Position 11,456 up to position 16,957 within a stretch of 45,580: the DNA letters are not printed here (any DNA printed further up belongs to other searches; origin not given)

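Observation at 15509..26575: A ~430-465 aa tripartite C-terminal module shared by three otherwise unrelated secreted proteins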

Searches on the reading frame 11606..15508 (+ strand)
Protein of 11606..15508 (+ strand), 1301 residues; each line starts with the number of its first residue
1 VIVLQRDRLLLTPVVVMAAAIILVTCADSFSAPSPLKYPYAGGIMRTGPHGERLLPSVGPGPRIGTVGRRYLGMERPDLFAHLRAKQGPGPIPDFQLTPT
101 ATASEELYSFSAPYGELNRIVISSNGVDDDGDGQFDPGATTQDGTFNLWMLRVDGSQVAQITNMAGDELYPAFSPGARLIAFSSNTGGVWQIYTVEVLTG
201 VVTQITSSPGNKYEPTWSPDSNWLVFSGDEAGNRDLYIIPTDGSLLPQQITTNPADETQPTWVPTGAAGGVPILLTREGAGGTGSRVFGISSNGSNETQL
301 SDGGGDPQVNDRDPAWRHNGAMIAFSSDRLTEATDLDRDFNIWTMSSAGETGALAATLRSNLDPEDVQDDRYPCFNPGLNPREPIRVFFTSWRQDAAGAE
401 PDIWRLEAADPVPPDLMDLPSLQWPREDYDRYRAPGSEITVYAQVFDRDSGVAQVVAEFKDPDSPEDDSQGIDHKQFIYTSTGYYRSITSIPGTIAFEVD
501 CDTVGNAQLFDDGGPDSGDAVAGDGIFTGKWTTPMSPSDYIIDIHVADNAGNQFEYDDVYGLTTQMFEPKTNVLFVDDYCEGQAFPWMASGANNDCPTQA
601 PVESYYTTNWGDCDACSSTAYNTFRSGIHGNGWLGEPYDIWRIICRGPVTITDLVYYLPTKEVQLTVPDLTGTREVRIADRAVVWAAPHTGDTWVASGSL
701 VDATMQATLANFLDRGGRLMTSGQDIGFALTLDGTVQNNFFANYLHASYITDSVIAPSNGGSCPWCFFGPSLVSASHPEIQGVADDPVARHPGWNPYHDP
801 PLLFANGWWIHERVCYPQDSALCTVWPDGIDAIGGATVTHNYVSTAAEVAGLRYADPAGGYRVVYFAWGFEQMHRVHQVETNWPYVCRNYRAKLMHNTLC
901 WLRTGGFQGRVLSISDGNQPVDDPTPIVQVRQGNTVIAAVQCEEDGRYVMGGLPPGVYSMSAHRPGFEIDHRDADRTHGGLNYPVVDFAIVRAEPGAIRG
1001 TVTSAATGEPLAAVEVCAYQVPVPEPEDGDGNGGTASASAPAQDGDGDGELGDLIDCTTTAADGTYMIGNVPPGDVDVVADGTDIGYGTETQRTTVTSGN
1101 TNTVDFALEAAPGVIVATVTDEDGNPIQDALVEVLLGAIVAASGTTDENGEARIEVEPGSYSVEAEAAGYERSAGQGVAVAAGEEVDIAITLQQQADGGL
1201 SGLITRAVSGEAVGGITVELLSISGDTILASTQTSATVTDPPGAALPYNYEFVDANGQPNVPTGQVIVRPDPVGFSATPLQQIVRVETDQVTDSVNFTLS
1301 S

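Call 62: search_protein_families(library=ncbifam, proteins=[window:11606-15508:+], max_evalue=0.1)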
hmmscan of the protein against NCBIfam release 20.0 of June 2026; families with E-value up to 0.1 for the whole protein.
window:11606-15508:+ (1301 aa): 6 families
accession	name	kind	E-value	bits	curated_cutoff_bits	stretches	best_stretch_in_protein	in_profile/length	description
TIGR02800.1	propeller_TolB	equivalog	2.5e-25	89.3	343.15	1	144-267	169-291/418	Tol-Pal system beta propeller repeat protein TolB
NF002183.0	PRK01029.1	equivalog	1.7e-15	57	405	1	141-241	300-402/429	Tol-Pal system protein TolB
NF053518.1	DipepPtdsDpp5Prph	equivalog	2.9e-07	29.4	900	1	145-226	41-122/655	dipeptidyl-peptidase Dpp5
NF033523.0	lasso_peptidase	equivalog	1.7e-05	23.8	400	1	214-267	92-144/638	Atxe2 family lasso peptide isopeptidase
NF041940.1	choice_anch_X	domain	5.9e-05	22.7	25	1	508-545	2-36/37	choice-of-anchor X domain-containing protein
NF040788.1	S-lay_SlaB_Mtsph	equivalog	0.00031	19.8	700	1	1080-1196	88-199/416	S-layer protein SlaB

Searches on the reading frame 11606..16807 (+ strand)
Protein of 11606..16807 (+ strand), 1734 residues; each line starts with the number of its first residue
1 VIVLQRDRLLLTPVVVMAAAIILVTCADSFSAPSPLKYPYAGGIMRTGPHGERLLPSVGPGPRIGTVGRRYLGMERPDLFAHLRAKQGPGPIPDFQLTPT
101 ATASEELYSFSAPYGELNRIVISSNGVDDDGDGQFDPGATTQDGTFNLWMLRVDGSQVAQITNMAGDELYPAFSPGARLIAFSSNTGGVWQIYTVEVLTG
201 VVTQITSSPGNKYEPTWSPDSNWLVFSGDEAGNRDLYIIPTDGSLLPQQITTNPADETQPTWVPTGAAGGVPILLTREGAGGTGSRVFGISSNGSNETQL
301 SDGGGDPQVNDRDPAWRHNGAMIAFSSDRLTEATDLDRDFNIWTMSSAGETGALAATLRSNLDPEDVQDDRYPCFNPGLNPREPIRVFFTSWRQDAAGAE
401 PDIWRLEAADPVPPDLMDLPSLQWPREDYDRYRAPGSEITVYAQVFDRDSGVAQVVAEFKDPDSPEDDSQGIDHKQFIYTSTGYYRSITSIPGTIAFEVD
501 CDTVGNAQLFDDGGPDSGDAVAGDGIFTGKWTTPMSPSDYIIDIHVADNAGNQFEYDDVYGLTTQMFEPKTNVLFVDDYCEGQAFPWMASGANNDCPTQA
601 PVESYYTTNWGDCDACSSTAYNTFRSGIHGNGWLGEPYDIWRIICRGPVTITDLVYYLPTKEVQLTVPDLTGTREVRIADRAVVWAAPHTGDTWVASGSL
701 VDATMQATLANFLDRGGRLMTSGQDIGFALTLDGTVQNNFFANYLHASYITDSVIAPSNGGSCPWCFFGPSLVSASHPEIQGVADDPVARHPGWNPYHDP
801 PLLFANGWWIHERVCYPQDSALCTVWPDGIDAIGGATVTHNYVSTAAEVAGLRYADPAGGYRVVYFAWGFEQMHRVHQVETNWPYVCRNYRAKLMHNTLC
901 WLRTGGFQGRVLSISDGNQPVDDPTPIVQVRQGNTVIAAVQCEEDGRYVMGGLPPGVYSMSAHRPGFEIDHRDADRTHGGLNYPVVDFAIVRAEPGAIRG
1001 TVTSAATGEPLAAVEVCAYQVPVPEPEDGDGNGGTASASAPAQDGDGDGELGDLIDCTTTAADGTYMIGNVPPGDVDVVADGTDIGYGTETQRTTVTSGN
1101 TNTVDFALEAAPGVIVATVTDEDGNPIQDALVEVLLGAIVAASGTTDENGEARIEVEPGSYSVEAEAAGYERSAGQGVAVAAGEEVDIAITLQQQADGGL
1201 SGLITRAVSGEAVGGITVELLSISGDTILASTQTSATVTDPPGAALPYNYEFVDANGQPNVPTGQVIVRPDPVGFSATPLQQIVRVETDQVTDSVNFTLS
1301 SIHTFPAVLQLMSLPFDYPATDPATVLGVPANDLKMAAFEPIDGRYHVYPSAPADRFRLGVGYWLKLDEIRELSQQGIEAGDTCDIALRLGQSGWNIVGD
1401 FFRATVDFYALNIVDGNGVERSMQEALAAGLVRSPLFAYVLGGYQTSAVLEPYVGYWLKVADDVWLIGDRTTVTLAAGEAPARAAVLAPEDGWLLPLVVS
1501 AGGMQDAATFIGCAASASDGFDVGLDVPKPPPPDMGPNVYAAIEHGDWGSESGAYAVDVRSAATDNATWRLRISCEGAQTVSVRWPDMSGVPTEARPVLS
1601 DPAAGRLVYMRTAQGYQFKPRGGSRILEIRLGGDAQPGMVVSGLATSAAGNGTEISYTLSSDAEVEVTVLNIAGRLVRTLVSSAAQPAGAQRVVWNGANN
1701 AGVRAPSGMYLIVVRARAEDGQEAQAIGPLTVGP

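Call 7: search_protein_families(library=pfam, proteins=[window:11606-16807:+], max_evalue=0.1)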
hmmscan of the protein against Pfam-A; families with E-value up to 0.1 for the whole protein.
window:11606-16807:+ (1734 aa): 11 families
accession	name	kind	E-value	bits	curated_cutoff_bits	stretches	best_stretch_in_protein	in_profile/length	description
PF13620.12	CarboxypepD_reg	-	4.9e-30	104.1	32.3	3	1115-1193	2-82/82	Carboxypeptidase regulatory-like domain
PF07676.18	PD40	-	4.4e-21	74.7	20.9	2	203-238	2-38/38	WD40-like Beta Propeller Repeat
PF13860.13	FlgD_ig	-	1.1e-11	45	27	1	1652-1717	11-76/79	FlgD Ig-like domain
PF13715.12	CarbopepD_reg_2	-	1.3e-09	38.4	32.2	1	1058-1109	28-77/88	CarboxypepD_reg-like domain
PF17210.9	SdrD_B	-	2.2e-05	25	29.7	0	1052-1111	36-90/112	SdrD B-like domain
PF17802.7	SpaA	-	3e-05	24.5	23.1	0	1120-1180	8-76/91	Prealbumin-like fold domain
PF02369.22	Big_1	-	0.00014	22.3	34.9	1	1115-1169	21-82/93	Bacterial Ig-like domain (group 1)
PF10029.15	DUF2271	-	0.0032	17.7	27.3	1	1681-1724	67-110/136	Predicted periplasmic protein (DUF2271)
PF11974.14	bMG3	-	0.024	15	34.9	0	1116-1190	17-82/103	Bacterial alpha-2-macroglobulin MG3 domain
PF08308.17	PEGA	-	0.04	14.3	20.8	0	1154-1195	29-70/71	PEGA domain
PF00930.27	DPPIV_N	-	0.066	12.4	22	0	192-255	25-83/354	Dipeptidyl peptidase IV (DPP IV) N-terminal region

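Call 9: search_protein_families(library=ncbifam, proteins=[window:11606-16807:+], max_evalue=1)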
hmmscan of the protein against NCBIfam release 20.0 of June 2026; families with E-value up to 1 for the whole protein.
window:11606-16807:+ (1734 aa): 15 families
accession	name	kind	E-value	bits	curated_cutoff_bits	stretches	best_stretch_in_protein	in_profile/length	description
TIGR02800.1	propeller_TolB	equivalog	4.7e-25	88.4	343.15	2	144-267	169-291/418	Tol-Pal system beta propeller repeat protein TolB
NF002183.0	PRK01029.1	equivalog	2.7e-15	56.4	405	1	141-240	300-401/429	Tol-Pal system protein TolB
NF005176.1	PRK06655.1-1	equivalog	2e-08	34.4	230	1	1659-1725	93-157/197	flagellar hook assembly protein FlgD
NF053518.1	DipepPtdsDpp5Prph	equivalog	5.9e-07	28.4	900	2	144-226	40-122/655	dipeptidyl-peptidase Dpp5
NF033523.0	lasso_peptidase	equivalog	3.7e-05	22.7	400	1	213-267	91-144/638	Atxe2 family lasso peptide isopeptidase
NF041940.1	choice_anch_X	domain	8.1e-05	22.3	25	1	508-545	2-36/37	choice-of-anchor X domain-containing protein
NF009276.0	PRK12633.1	equivalog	0.0003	20.6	383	1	1652-1726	117-191/234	flagellar basal body rod modification protein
NF033707.1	T9SS_sortase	equivalog_domain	0.00043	18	420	1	1662-1730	1022-1092/1095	type IX secretion system sortase PorU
NF052323.1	T9SSA_dep_M6i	equivalog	0.00059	17.9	600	1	1649-1725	965-1035/1043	T9SS-dependent M6-like inactivated metalloprotease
NF040788.1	S-lay_SlaB_Mtsph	equivalog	0.001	18.1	700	1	1080-1196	88-199/416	S-layer protein SlaB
NF052228.1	T9SS_PorZ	equivalog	0.0026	16.3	260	1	1665-1723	697-747/757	type IX secretion system anionic LPS delivery protein PorZ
TIGR04183.1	Por_Secre_tail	domain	0.0027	17.7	23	1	1652-1716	8-60/72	T9SS type A sorting domain-containing protein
NF009452.0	PRK12812.1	equivalog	0.0053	16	258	1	1662-1726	151-216/289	flagellar basal body rod modification protein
NF009453.0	PRK12813.1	equivalog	0.013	15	264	1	1652-1720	112-177/223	flagellar basal body rod modification protein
NF009277.0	PRK12634.1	equivalog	0.35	10.9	333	1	1658-1720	117-178/221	flagellar basal body rod modification protein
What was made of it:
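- Closest known: Type A T9SS cargo C-terminal domain. Different: The window copies score below the T9SS model cutoffs (call 9).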
